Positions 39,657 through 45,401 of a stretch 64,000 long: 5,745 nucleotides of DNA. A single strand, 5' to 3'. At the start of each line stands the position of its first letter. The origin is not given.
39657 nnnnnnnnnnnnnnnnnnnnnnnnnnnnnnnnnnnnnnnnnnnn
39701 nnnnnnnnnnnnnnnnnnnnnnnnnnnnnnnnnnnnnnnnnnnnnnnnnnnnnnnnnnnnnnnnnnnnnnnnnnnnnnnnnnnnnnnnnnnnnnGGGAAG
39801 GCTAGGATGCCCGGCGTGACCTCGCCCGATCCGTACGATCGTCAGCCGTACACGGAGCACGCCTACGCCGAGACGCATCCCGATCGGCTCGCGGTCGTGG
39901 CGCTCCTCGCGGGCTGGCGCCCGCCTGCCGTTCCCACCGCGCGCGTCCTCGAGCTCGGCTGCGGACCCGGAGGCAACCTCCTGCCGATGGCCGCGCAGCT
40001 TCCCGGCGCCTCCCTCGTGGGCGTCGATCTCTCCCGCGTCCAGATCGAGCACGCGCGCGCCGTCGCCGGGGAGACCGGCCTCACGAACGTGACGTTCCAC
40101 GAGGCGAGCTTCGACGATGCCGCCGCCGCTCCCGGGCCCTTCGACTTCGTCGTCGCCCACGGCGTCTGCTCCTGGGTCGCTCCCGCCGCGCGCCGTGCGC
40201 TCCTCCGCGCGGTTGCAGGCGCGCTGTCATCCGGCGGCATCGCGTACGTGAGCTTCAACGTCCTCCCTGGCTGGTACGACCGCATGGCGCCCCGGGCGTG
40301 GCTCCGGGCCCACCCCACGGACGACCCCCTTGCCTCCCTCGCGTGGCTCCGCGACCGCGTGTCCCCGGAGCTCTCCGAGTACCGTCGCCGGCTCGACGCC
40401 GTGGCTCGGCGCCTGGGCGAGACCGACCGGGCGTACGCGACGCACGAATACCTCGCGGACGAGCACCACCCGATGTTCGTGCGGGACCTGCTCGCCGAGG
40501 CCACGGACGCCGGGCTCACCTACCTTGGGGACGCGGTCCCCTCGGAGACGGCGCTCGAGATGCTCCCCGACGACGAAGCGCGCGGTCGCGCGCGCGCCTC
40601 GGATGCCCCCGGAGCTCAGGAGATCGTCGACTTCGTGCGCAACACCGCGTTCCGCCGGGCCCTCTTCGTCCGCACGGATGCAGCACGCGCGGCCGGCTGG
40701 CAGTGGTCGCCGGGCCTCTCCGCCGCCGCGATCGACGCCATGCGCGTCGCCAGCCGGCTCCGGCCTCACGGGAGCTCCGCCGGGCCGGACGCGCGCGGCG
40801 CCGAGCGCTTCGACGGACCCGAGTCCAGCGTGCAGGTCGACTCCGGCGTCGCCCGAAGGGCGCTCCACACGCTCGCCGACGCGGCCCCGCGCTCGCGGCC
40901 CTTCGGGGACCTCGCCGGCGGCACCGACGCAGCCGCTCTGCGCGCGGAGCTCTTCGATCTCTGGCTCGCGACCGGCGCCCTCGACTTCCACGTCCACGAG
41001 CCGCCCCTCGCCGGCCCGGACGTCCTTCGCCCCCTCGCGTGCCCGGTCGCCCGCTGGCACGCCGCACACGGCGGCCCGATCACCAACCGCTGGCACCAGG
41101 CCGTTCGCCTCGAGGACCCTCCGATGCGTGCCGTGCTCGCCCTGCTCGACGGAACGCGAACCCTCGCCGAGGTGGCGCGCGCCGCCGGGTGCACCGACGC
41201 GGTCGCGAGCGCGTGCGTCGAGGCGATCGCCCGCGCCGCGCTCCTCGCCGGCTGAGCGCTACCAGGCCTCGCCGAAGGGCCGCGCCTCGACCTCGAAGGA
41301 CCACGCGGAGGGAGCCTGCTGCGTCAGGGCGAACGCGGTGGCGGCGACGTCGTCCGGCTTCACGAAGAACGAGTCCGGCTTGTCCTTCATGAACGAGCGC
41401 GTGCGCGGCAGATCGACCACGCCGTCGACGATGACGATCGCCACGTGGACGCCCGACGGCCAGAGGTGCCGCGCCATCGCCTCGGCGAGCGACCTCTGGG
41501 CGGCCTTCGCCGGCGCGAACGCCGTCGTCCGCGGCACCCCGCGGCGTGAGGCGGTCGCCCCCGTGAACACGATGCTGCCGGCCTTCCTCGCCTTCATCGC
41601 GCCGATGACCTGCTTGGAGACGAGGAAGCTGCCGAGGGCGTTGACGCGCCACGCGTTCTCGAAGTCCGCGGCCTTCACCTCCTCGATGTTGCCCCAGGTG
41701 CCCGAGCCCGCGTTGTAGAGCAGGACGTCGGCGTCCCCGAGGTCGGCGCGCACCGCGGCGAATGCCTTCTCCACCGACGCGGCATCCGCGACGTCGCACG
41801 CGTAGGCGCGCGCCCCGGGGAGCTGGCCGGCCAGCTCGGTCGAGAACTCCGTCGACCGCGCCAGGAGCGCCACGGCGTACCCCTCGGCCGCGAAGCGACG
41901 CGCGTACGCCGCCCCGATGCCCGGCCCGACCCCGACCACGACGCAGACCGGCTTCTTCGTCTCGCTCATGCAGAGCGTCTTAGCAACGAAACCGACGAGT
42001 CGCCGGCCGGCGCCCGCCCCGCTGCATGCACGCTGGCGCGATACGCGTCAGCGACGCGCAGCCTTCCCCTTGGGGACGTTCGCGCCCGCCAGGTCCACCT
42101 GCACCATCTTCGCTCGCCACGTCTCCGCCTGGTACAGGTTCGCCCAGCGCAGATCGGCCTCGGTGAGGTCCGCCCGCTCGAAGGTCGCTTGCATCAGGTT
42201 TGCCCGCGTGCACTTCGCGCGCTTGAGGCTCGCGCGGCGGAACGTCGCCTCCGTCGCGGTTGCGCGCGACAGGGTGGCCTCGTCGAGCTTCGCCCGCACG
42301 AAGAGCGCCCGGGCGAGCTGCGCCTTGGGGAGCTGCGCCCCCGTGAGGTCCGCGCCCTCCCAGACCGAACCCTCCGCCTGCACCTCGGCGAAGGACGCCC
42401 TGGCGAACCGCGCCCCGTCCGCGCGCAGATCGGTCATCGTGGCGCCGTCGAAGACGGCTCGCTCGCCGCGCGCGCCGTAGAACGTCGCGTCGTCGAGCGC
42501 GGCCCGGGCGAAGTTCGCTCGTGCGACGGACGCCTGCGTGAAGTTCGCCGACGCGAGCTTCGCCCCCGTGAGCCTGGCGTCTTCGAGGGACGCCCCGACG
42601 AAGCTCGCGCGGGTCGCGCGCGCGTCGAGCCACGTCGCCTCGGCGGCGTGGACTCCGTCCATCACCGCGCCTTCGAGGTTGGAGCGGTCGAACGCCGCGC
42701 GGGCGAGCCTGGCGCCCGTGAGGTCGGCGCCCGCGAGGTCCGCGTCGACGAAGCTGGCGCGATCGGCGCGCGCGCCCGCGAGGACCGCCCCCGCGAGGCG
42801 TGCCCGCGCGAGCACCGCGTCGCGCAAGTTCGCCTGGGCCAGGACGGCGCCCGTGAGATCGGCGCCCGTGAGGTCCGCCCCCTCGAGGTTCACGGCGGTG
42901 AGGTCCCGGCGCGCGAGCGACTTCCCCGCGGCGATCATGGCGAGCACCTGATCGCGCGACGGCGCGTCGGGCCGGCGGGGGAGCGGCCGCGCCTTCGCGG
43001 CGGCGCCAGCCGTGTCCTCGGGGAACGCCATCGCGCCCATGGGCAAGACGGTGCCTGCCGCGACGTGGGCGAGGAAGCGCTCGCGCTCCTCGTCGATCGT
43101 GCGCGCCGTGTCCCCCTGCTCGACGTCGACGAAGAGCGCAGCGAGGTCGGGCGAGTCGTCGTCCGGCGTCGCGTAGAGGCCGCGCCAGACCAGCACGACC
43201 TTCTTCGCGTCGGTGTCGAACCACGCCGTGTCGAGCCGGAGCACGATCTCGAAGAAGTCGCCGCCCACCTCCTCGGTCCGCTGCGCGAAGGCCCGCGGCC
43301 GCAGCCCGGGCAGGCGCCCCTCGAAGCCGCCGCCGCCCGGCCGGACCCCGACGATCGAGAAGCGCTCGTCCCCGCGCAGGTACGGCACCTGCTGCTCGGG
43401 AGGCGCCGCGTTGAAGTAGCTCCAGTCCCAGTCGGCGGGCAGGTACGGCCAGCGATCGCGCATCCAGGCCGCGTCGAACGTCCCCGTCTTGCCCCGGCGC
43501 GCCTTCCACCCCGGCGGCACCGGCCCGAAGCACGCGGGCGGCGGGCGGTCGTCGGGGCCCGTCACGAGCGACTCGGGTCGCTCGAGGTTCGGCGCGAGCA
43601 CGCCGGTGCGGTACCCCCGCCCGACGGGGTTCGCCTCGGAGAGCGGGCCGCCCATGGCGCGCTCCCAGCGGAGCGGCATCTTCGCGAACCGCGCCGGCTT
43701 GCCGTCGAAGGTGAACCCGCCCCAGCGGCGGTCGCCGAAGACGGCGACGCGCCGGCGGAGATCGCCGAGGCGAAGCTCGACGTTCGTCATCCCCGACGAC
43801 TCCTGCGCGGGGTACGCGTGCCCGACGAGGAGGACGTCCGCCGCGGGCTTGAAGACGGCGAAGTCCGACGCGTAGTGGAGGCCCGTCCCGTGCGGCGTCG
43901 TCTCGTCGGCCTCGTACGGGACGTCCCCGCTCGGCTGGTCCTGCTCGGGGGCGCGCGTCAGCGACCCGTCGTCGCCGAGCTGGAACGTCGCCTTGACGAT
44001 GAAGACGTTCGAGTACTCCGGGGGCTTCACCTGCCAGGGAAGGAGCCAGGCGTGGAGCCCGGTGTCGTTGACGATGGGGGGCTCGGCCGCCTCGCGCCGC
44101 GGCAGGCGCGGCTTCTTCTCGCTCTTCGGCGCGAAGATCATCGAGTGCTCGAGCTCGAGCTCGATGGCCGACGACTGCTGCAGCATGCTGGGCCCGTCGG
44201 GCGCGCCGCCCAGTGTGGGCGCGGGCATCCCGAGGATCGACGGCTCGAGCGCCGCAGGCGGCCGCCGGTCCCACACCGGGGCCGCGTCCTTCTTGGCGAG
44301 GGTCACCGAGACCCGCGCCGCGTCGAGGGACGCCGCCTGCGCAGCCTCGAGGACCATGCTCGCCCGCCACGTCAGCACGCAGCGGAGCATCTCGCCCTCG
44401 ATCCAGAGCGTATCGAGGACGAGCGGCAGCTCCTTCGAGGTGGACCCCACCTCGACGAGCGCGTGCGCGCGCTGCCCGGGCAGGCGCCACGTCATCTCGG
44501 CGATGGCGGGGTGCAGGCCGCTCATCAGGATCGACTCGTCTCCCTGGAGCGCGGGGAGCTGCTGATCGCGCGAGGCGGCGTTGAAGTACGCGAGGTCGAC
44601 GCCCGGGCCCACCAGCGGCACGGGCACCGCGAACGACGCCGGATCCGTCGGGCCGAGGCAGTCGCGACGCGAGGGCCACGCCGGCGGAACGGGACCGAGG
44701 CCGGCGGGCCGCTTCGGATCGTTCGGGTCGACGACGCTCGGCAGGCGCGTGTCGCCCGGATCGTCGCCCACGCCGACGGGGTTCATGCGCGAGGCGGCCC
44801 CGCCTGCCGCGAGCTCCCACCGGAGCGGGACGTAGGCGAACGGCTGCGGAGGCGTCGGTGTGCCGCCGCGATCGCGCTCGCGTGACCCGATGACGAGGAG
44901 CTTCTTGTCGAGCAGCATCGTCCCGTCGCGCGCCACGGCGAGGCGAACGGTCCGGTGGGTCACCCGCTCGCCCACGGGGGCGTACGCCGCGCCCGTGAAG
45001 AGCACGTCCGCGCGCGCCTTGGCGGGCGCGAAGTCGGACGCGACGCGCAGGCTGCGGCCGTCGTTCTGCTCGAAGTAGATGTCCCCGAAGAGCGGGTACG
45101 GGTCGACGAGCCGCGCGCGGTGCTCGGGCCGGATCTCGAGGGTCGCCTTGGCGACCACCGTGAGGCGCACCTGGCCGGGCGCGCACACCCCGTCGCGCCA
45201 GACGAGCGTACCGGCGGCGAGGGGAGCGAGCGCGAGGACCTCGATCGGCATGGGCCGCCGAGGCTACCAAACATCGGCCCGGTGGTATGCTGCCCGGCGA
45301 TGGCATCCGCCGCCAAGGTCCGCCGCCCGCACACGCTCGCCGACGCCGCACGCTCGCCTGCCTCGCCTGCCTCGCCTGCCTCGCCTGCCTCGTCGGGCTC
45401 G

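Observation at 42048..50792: Orphan DUF4150 / DUF2169 / DUF3540 / pentapeptide module with no VgrG or T6SS core, wired to envelope proteins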

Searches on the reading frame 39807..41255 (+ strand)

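Call 8: search_protein_families(library=pfam, proteins=[window:39807-41255:+], max_evalue=0.001)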
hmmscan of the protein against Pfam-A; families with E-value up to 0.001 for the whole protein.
window:39807-41255:+ (482 aa): 9 families
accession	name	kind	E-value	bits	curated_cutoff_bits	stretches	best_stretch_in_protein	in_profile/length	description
PF13649.12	Methyltransf_25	-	2.2e-18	67.1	27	1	47-144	1-97/97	Methyltransferase domain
PF08242.18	Methyltransf_12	-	1.7e-16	61.2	30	1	48-145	1-97/98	Methyltransferase domain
PF10119.14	MethyTransf_Reg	-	4.5e-16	59.8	25.5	1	208-289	2-84/84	Predicted methyltransferase regulatory domain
PF13847.12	Methyltransf_31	-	6.2e-14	52.4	27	1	45-148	5-109/145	Methyltransferase domain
PF13489.12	Methyltransf_23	-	1.3e-13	51.5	27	1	41-150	20-118/164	Methyltransferase domain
PF08241.18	Methyltransf_11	-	2.2e-13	51.1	21.2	1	48-147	1-94/95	Methyltransferase domain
PF21782.3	PKMT_2nd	-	4.9e-11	43.3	27.8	1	408-458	2-52/98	PKMT, C-terminal winged helix domain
PF02390.23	Methyltransf_4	-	4.4e-05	23.5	24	1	46-98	4-56/173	Putative methyltransferase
PF02353.26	CMAS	-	9.6e-05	22.3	27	1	45-145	64-161/273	Mycolic acid cyclopropane synthetase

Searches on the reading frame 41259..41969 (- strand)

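Call 4: search_protein_families(library=pfam, proteins=[window:41259-41969:-], max_evalue=0.01)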
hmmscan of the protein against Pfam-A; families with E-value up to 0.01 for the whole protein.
window:41259-41969:- (236 aa): 6 families
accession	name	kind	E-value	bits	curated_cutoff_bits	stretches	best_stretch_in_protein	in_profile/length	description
PF00106.31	adh_short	-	3.8e-37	128.1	26.6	1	8-185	2-182/195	short chain dehydrogenase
PF13561.12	adh_short_C2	-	2.4e-32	112.9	27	1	13-216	1-217/236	Enoyl-(Acyl carrier protein) reductase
PF13460.12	NAD_binding_10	-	1.5e-07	31.9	27.2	1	17-217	5-182/184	NAD(P)H-binding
PF08659.16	KR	-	1.9e-07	31.6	22.6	1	10-169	4-167/180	KR domain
PF01370.27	Epimerase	-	0.00036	20.4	20.9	1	10-77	2-67/240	NAD dependent epimerase/dehydratase family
PF23441.1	SDR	-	0.00059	19.7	27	1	55-191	65-200/258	SDR-like rossmann domain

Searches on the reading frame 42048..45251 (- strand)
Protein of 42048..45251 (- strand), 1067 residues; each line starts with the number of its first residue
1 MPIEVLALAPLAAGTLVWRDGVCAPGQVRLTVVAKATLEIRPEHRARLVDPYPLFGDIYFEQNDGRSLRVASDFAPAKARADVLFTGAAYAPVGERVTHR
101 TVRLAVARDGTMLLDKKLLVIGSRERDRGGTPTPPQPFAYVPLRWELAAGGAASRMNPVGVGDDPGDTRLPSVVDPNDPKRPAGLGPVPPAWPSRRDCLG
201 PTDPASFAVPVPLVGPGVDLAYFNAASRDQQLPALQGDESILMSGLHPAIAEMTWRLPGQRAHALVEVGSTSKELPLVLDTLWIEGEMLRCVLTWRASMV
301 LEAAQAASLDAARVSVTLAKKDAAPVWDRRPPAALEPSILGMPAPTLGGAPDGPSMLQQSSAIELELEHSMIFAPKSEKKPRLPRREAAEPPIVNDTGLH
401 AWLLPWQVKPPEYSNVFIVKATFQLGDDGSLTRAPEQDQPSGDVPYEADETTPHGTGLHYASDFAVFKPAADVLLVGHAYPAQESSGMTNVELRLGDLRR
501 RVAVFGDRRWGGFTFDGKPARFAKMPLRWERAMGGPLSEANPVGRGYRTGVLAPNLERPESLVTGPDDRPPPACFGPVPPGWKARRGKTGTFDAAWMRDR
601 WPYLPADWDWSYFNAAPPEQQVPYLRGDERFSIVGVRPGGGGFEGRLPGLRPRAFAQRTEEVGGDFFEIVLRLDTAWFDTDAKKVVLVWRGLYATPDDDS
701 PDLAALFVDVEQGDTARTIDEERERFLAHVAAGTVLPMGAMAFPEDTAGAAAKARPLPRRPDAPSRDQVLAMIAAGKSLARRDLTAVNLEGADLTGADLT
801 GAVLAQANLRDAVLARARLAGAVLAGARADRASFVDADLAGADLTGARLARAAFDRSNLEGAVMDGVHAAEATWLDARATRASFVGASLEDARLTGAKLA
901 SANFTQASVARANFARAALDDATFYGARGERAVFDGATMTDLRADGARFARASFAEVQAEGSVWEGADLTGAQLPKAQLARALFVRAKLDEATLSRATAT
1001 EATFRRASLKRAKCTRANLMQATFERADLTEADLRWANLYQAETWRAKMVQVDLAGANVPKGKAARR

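Call 4: search_protein_families(library=pfam, proteins=[window:42048-45251:-], max_evalue=0.01)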
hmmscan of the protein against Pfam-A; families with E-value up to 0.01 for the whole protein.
window:42048-45251:- (1067 aa): 4 families
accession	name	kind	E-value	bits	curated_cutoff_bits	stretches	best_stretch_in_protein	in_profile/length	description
PF09937.14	DUF2169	-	6.6e-142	472.6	25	2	416-690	7-294/294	Uncharacterized protein conserved in bacteria (DUF2169)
PF00805.28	Pentapeptide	-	7.2e-43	144.1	20.2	9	783-819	2-38/40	Pentapeptide repeats (8 copies)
PF13599.13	Pentapeptide_4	-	4.4e-24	84.8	38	4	963-1033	7-77/78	Pentapeptide repeat region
PF13576.12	Pentapeptide_3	-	9.6e-20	71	27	3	884-928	1-48/48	Pentapeptide repeats (9 copies)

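Call 57: search_solved_structures(query=window:42048-45251:-, max_evalue=0.001)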
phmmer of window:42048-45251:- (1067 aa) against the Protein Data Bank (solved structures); distinct sequences matched with E-value up to 0.001: 24.
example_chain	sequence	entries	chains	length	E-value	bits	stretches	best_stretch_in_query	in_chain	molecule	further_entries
4yc5_A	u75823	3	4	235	1.2e-23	86.3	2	779-938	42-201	beta1 | beta1 protein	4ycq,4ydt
4yfo_A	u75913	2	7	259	1.3e-20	76.3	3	781-845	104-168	beta1_ex1 | 6beta1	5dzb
8vth_A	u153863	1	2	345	1.3e-19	72.9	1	456-698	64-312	DUF2169 domain-containing protein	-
5dqa_A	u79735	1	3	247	2e-19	72.3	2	772-940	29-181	t3284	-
5dn0_A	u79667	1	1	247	4.6e-19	71.1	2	775-922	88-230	beta1 t1555 loop variant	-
5dns_A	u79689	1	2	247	7.6e-19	70.4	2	775-922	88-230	t1428 beta1 loop design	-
4yei_A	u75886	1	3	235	8.5e-18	66.9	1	779-940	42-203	beta1mut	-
5dra_A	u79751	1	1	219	4.3e-17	64.6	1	771-947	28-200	3beta1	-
5di5_A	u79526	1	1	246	7.6e-17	63.8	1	772-939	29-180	beta1 t801 loop variant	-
3du1_X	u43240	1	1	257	1.7e-16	62.6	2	784-906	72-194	All3740 protein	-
2j8k_A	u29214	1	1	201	1.3e-14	56.3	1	773-926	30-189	NP275-NP276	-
3n90_A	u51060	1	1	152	3.3e-08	35.2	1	790-901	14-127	Thylakoid lumenal 15 kDa protein 1, chloroplastic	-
2j8i_A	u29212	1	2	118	5.2e-08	34.5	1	772-865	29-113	NP275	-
2xt4_A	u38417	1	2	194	1.3e-07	33.1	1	832-974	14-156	MCBG-LIKE PROTEIN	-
2o6w_A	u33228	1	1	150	1.9e-07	32.7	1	782-868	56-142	Repeat Five Residue (Rfr) protein or pentapeptide repeat protein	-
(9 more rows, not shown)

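Call 90: predict_structure(alignment_id=A2)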
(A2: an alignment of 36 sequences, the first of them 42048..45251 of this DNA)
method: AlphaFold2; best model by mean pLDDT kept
length: 1067 residues; sequences in the alignment: 36
mean_pLDDT: 84.6   pTM: 0.45
mean pLDDT of the five models: 84.6, 84.1, 82.3, 81.7, 80.8
residues with pLDDT >= 90: 574; 70-90: 341; 50-70: 75; < 50: 77
segments of 3 or more residues with pLDDT < 50: 329-362, 452-454, 734-759, 1064-1067
pLDDT, mean of each block of 10 residues (from residue 1): 84 93 80 96 86 89 84 93 96 80 95 96 89 87 94 89 87 93 93 90 82 88 94 95 90 93 93 94 93 96 87 93 75 29 29 33 53 51 57 82 75 83 94 89 73 67 87 96 89 93 92 79 93 85 78 89 82 92 81 58 65 90 90 94 93 87 81 95 95 80 86 71 77 43 31 36 83 88 92 95 94 97 95 98 95 98 95 97 95 97 94 97 93 97 93 97 94 97 94 96 93 96 90 94 83 83 47
secondary structure, 60 per line:
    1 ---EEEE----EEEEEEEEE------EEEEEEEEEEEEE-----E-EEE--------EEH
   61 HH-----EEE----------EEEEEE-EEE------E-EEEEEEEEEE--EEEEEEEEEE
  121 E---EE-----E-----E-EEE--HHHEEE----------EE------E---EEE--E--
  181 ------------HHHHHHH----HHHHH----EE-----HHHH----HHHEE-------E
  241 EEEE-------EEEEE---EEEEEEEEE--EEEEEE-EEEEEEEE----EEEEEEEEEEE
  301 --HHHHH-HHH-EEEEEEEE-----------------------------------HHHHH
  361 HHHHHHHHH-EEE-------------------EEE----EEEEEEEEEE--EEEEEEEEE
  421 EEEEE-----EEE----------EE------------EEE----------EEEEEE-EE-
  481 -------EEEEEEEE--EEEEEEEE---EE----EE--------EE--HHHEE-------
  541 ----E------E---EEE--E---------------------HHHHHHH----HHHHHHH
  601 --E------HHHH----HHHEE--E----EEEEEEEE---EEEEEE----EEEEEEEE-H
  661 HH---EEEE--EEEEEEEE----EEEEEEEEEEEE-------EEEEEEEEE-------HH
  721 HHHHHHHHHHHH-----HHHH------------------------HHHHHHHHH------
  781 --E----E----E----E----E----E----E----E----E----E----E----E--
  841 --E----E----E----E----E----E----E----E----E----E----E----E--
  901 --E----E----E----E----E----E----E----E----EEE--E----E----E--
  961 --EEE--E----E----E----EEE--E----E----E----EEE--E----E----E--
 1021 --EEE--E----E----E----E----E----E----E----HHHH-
elements in order (helices of 4 or more, strands of 3 or more residues): E4-7 E12-20 E27-39 E47-49 E68-70 E81-86 E88-90 E99-108 E111-121 E140-142 E148-150 E173-175 H193-199 H204-208 H220-223 E240-244 E252-256 E260-268 E271-276 E278-285 E290-300 H303-307 E313-320 H356-369 E371-373 E393-395 E400-409 E412-425 E431-433 E458-460 E471-476 E488-495 E498-505 E556-558 H583-589 H594-600 H610-613 E630-637 E641-646 E651-658 E666-669 E672-679 E684-695 E703-711 H719-732 H738-741 H766-774 E943-945 E963-965 E983-985 E1003-1005 E1023-1025 H1063-1066

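Call 92: search_protein_families(library=ncbifam, proteins=[window:42048-45251:-], max_evalue=0.01)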
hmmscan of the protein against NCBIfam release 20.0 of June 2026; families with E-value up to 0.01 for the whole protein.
window:42048-45251:- (1067 aa): 16 families
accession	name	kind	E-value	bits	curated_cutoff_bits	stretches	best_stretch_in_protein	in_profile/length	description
NF047416.1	penta_HetL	equivalog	4.1e-32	111.4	260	2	778-978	19-217/218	heterocyst differentiation pentapeptide repeat protein HetL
NF011743.0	PRK15196.1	equivalog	3e-24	85.6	354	3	818-974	153-314/350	type III secretion system effector PipB2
NF052603.1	penta_Alr5209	equivalog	3.1e-22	78.8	125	3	780-865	11-96/113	Alr5209 family pentapeptide repeat protein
NF011744.0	PRK15197.1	equivalog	1.1e-19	70.8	274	3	779-866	181-269/291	SPI-2 type III secretion system effector PipB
NF033086.2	penta_rpt_Qnr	equivalog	7.2e-15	55.3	240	2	876-1035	14-179/211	Qnr family pentapeptide repeat protein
NF000056.3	penta_rpt_QnrS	exception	8e-12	45.3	460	2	898-1059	17-179/218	QnrS family quinolone resistance pentapeptide repeat protein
NF038182.1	penta_rpt_SmQnr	exception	2.2e-11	44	460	1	816-981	8-179/215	SmQnr family pentapeptide repeat protein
NF000071.4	penta_rpt_QnrA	exception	3.1e-11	43.5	450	3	876-1035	20-185/218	QnrA family quinolone resistance pentapeptide repeat protein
NF000349.1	mfpA_AE000516.2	equivalog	5.1e-11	42.7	360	2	780-845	85-150/183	pentapeptide repeat protein MfpA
NF033375.2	penta_rpt_QnrE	exception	1.6e-10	41.4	480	1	794-974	10-181/214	QnrE family quinolone resistance pentapeptide repeat protein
NF000139.2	penta_rpt_QnrD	exception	1.9e-10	41.1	425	1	831-984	42-191/214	QnrD family quinolone resistance pentapeptide repeat protein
NF012152.0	penta_rpt_QnrC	exception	3.4e-10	40.3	500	1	880-1044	24-189/221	QnrC family quinolone resistance pentapeptide repeat protein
NF000421.1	penta_rpt_QnrVC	exception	4.1e-10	40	460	2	889-1050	33-195/218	QnrVC family quinolone resistance pentapeptide repeat protein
NF012151.0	penta_rpt_QnrAS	exception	4.4e-10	40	490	1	830-986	9-166/218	QnrAS family quinolone resistance pentapeptide repeat protein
NF000420.1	penta_rpt_QnrB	exception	1.1e-09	38.6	460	2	884-1035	25-182/214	QnrB family quinolone resistance pentapeptide repeat protein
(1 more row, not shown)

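Call 93: fold_search(model_id=the predicted structure, library=pdb)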
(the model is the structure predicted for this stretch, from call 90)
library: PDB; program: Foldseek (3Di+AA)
matches with E <= 10: 371; with E <= 0.001: 74
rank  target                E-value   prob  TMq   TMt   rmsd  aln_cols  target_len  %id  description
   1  8vth_A                1.1e-19  1.00  0.25  0.79   3.9       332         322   26  DUF2169 domain-containing protein from Vibrio xiamenensis (released 2025-02-12)
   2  3du1                  1.4e-13  1.00  0.12  0.41  10.7       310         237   24  The 2.0 Angstrom Resolution Crystal Structure of HetL, a Pentapeptide Repeat Protein involved in Heterocyst Differentiat (released 2008-11-11)
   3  4yei_A                7.0e-13  1.00  0.08  0.38  13.3       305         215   26  Beta1mut synthetic solenoid protein (released 2016-03-09)
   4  5dqa_A                2.5e-12  1.00  0.15  0.64   6.9       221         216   33  t3284 loop variant of beta1 (released 2016-08-31)
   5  5dqa_C                3.9e-12  1.00  0.12  0.44   8.5       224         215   32  t3284 loop variant of beta1 (released 2016-08-31)
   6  4yc5                  5.7e-12  1.00  0.09  0.34  10.6       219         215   32  Beta1 synthetic solenoid protein (released 2016-03-09)
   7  4yfo                  6.9e-12  1.00  0.09  0.38  13.7       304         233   29  beta1_ex1 (released 2016-03-16)
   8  2j8k                  3.0e-11  1.00  0.08  0.35  15.8       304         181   21  Structure of the fusion of NP275 and NP276, pentapeptide repeat proteins from Nostoc punctiforme (released 2006-12-07)
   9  5dns_A                8.7e-11  1.00  0.07  0.21  13.9       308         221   28  t1428 loop variant in P3221 (released 2016-09-28)
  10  5dn0                  2.0e-10  1.00  0.08  0.27  12.4       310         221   23  t1555 loop variant (released 2016-08-31)
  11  4ycq                  7.9e-10  1.00  0.12  0.54   7.5       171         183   34  Beta1 synthetic solenoid protein (released 2016-03-09)
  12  5di5                  1.5e-09  1.00  0.10  0.40   9.0       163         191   38  beta1 t801 loop variant in P3221 (released 2016-08-31)
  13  5dns_B                4.2e-09  1.00  0.09  0.35  11.6       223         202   28  t1428 loop variant in P3221 (released 2016-09-28)
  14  5dra                  6.7e-08  1.00  0.10  0.46  10.7       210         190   32  t3284 loop variant of beta1 (released 2016-08-31)
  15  2xtw_B                8.6e-08  1.00  0.12  0.44   7.1       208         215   17  Structure of QnrB1 (Full length), a plasmid-mediated fluoroquinolone resistance protein (released 2010-10-20)
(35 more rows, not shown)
